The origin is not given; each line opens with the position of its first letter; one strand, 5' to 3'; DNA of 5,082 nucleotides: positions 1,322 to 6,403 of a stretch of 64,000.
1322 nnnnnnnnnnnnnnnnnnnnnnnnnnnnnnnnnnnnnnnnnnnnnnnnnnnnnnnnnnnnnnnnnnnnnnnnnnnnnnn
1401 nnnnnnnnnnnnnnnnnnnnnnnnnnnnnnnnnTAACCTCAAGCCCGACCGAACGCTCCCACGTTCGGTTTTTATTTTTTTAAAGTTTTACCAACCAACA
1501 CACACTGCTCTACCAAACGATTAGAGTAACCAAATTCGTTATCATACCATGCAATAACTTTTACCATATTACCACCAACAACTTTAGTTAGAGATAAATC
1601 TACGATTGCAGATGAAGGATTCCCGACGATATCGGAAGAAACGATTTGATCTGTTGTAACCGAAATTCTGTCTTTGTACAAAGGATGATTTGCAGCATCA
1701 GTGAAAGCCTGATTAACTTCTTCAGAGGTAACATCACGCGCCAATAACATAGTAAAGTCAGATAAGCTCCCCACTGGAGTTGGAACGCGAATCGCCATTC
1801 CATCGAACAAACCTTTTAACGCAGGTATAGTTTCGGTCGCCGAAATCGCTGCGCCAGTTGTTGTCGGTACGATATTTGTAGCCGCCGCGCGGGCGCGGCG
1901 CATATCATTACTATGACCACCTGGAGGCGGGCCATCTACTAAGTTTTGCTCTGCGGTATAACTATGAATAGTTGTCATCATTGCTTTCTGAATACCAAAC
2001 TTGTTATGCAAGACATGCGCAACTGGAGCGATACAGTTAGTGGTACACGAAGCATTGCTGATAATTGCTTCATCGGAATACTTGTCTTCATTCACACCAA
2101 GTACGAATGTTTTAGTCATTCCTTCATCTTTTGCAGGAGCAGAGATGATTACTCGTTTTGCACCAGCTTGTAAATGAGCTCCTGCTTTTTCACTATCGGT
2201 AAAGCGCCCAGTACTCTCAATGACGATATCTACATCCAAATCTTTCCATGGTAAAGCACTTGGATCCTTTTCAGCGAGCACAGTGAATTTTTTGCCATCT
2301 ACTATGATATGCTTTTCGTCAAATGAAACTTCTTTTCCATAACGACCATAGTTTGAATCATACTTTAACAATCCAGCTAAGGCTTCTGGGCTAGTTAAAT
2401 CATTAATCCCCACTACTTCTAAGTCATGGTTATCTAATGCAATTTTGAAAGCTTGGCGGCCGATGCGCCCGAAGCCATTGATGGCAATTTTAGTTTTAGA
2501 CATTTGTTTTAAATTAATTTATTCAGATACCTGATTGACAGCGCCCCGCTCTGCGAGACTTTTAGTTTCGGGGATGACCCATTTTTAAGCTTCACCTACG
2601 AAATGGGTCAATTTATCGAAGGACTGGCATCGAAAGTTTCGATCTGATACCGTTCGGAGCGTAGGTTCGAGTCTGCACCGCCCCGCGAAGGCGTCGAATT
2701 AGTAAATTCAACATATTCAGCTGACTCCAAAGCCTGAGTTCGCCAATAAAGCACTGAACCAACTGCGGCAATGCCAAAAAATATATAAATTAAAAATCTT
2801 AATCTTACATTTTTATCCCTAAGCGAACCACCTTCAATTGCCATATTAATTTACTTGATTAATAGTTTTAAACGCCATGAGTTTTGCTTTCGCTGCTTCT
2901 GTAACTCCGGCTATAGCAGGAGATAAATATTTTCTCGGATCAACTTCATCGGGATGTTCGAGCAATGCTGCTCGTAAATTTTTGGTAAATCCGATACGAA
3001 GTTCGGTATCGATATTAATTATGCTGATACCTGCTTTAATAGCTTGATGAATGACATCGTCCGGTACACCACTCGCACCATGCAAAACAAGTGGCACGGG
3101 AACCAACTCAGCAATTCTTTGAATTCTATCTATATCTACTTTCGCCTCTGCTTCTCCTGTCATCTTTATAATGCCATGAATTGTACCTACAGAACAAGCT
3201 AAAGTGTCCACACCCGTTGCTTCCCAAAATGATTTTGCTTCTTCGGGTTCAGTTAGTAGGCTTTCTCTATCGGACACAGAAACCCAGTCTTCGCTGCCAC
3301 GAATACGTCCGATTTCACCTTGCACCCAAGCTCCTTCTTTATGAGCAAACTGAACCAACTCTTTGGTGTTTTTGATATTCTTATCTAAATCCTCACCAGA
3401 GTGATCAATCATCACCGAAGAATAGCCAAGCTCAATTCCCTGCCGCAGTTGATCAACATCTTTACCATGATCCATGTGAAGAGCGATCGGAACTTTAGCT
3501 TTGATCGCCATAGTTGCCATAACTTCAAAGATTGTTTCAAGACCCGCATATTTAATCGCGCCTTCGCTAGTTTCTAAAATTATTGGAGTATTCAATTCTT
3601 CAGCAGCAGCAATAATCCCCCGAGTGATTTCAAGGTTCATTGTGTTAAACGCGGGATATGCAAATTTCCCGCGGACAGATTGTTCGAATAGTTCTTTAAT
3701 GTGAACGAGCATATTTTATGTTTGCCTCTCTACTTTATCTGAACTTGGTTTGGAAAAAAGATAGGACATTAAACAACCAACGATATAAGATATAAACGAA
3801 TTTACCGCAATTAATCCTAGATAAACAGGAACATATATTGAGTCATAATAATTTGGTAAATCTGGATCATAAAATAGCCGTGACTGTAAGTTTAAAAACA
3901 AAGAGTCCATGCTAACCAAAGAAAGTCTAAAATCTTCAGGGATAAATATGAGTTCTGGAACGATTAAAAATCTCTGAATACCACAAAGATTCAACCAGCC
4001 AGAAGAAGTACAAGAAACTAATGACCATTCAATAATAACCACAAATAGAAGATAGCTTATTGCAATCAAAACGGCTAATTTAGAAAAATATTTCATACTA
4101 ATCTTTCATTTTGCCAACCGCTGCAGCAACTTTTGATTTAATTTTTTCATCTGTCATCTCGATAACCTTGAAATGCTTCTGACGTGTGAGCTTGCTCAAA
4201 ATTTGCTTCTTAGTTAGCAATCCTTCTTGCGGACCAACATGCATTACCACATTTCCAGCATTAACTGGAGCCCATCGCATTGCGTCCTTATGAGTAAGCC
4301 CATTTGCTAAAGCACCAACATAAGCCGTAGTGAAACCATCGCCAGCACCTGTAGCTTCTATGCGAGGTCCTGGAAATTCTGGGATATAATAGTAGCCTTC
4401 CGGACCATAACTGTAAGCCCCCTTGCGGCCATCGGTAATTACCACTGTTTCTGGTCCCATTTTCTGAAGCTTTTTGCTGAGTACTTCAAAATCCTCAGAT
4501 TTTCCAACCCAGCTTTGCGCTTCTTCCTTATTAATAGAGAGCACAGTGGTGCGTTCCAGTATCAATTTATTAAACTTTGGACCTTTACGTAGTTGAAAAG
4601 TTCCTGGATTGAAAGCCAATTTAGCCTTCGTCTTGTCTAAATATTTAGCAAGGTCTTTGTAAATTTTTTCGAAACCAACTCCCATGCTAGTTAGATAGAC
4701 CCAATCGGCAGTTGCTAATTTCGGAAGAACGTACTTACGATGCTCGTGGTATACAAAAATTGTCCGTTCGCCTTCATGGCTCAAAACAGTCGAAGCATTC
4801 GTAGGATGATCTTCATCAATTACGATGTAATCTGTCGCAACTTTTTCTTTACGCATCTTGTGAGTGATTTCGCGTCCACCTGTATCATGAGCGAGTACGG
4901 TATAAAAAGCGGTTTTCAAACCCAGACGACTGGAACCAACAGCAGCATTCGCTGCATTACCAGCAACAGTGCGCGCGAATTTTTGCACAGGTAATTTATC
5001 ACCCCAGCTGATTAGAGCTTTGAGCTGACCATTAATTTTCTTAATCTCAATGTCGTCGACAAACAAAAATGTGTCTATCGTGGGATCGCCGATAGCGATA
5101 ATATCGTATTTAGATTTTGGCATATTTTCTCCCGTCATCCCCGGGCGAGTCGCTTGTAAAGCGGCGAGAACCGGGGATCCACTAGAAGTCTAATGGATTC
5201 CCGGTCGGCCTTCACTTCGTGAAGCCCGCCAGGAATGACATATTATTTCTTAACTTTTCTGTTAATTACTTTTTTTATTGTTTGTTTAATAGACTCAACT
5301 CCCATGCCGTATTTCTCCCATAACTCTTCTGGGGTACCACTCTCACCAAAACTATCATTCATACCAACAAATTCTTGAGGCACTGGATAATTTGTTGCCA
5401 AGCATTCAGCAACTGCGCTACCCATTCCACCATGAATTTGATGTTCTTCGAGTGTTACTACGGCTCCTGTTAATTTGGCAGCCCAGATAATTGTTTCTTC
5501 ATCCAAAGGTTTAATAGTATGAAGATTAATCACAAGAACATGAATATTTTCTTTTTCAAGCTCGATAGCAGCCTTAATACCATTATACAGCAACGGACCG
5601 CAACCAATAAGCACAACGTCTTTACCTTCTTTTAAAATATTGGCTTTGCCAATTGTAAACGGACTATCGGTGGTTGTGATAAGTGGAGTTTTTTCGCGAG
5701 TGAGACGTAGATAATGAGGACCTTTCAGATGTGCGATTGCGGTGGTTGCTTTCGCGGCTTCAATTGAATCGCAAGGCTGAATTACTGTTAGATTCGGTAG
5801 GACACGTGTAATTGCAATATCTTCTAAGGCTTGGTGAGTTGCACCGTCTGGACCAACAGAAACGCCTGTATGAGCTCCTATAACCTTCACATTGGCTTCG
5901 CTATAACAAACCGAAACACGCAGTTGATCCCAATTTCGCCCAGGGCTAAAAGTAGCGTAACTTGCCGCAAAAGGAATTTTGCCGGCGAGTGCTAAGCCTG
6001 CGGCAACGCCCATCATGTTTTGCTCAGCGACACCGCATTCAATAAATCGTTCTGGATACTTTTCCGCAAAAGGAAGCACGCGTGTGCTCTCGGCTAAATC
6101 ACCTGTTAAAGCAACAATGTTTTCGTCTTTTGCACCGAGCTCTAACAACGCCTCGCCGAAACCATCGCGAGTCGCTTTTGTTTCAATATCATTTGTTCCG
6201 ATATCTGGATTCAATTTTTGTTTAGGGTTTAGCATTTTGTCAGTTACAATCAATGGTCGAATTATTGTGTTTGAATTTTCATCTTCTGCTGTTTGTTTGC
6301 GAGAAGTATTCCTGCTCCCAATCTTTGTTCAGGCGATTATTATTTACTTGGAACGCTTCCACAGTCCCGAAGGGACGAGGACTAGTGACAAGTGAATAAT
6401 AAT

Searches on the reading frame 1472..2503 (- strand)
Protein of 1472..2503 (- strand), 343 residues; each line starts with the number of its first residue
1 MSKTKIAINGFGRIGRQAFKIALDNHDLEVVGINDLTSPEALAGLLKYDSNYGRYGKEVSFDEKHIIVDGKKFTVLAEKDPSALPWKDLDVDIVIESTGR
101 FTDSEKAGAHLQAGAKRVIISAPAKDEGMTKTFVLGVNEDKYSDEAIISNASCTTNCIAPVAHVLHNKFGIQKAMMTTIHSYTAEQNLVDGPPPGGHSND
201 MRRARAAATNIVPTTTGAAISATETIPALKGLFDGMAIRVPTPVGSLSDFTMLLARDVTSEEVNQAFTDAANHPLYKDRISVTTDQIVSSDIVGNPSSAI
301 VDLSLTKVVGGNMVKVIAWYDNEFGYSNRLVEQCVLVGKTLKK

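Call 69: search_protein_families(library=pfam, proteins=[window:1472-2503:-], max_evalue=0.0001)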
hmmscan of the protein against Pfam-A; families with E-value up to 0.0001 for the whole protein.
window:1472-2503:- (343 aa): 2 families
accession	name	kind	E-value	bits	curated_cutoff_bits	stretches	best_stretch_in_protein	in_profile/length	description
PF02800.25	Gp_dh_C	-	1.6e-54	184.2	24.4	1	158-320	1-158/158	Glyceraldehyde 3-phosphate dehydrogenase, C-terminal domain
PF00044.30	Gp_dh_N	-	9.7e-38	129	31.7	1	5-103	2-100/101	Glyceraldehyde 3-phosphate dehydrogenase, NAD binding domain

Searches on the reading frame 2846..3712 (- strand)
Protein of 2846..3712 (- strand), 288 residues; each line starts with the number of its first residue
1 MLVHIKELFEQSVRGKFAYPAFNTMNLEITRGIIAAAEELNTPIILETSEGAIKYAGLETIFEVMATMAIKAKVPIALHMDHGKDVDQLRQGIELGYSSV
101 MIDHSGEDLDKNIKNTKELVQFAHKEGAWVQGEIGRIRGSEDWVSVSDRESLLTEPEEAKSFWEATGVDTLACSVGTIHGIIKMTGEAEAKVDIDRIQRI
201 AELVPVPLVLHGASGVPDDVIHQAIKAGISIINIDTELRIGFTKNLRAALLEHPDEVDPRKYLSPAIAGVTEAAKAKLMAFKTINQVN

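Call 69: search_protein_families(library=pfam, proteins=[window:2846-3712:-], max_evalue=0.0001)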
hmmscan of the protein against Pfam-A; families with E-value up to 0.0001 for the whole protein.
window:2846-3712:- (288 aa): 1 family
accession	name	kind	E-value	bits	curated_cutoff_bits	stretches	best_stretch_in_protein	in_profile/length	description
PF01116.26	F_bP_aldolase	-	7.2e-90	301.7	25.5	1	4-285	2-276/277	Fructose-bisphosphate aldolase class-II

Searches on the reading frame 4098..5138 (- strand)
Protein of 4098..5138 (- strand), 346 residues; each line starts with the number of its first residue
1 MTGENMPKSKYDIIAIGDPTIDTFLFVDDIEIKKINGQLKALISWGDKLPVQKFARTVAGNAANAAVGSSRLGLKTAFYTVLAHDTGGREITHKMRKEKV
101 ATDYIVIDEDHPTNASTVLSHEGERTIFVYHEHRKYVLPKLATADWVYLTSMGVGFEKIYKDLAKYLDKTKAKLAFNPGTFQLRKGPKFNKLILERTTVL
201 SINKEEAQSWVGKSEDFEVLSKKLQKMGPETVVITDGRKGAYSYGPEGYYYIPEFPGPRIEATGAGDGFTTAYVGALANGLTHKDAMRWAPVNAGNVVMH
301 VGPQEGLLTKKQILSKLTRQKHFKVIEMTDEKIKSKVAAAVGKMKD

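Call 69: search_protein_families(library=pfam, proteins=[window:4098-5138:-], max_evalue=0.0001)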
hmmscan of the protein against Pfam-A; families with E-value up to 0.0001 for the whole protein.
window:4098-5138:- (346 aa): 2 families
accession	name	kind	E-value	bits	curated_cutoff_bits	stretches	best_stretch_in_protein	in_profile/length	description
PF00294.29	PfkB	-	7.7e-36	124.4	25.8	1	48-307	25-299/302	pfkB family carbohydrate kinase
PF08543.17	Phos_pyr_kin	-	7e-05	22.8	27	0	189-290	112-224/246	Phosphomethylpyrimidine kinase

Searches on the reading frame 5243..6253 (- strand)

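Call 69: search_protein_families(library=pfam, proteins=[window:5243-6253:-], max_evalue=0.0001)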
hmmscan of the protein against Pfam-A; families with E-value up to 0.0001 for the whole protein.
window:5243-6253:- (336 aa): 3 families
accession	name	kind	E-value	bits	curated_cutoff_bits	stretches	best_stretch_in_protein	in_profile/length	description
PF02779.29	Transket_pyr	-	3.5e-42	144.4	27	1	26-189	3-172/174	Transketolase, pyrimidine binding domain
PF02780.25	Transketolase_C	-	3.6e-29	101.6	25.9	1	202-322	1-124/124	Transketolase, C-terminal domain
PF22613.1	Transketolase_C_1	-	3.9e-05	24.3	27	1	209-317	10-112/113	Transketolase-like TK C-terminal domain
